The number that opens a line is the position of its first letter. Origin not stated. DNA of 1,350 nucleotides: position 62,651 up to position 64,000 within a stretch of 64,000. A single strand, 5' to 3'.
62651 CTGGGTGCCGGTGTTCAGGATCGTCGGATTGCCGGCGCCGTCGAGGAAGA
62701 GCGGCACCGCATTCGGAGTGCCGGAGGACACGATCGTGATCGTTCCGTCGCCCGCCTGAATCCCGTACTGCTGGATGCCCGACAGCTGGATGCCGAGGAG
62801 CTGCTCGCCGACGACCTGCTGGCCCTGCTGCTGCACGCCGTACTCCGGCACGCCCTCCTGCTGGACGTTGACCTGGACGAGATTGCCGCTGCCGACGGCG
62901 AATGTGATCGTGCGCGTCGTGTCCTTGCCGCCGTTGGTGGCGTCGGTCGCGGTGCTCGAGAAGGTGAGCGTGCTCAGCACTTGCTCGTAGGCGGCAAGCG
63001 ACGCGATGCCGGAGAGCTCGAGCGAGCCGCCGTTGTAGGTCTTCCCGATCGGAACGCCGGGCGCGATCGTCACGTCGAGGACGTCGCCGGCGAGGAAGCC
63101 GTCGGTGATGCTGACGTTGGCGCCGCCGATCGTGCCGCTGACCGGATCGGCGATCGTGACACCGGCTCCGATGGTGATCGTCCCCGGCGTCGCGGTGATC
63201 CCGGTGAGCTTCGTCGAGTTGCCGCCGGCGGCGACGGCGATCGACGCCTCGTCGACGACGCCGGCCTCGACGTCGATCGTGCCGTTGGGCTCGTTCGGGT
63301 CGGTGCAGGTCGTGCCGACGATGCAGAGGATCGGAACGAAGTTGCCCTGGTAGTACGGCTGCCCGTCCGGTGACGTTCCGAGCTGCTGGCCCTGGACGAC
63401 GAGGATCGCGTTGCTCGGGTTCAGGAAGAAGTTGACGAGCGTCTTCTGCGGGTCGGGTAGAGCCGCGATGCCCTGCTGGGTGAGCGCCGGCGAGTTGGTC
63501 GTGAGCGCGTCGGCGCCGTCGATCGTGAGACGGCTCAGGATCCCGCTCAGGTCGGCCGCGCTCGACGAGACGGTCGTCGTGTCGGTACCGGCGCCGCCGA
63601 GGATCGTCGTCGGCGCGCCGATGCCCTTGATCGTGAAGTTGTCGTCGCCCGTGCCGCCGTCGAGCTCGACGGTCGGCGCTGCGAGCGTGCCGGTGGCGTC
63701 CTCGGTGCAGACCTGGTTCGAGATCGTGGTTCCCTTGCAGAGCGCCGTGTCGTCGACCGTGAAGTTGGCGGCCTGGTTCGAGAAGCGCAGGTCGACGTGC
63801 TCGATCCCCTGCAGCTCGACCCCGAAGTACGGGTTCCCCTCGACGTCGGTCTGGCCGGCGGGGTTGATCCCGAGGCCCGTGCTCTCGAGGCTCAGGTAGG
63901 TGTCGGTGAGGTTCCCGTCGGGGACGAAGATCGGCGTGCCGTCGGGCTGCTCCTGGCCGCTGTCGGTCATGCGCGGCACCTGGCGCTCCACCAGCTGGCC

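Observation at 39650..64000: Single ORF of at least 8,113 codons (24.3 kb, 38% of the window), open at the window edge, with no recognisable export or anchoring signal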

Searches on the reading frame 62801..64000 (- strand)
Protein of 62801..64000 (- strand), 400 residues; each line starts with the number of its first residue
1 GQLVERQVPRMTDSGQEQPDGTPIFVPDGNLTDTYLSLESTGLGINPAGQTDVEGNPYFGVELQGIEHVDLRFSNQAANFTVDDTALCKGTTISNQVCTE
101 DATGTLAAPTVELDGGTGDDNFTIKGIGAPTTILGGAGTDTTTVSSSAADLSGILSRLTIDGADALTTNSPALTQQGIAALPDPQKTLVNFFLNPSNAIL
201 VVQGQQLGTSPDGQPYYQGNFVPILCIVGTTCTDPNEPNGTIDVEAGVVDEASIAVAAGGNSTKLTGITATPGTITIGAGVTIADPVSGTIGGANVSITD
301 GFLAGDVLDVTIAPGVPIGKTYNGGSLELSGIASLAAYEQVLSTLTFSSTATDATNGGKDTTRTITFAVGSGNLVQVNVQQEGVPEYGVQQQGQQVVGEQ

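Call 9: find_related_loci(query=window:62801-64000:-, collection=genome_contigs, flank=10000)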
Query window:62801-64000:- (400 aa) in genome_contigs; peptide patterns used: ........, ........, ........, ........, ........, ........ (x = any residue, [..] = any of these).
88 stretches matched a pattern, but none encodes a relative of the query by tblastn (E <= 1e-3).
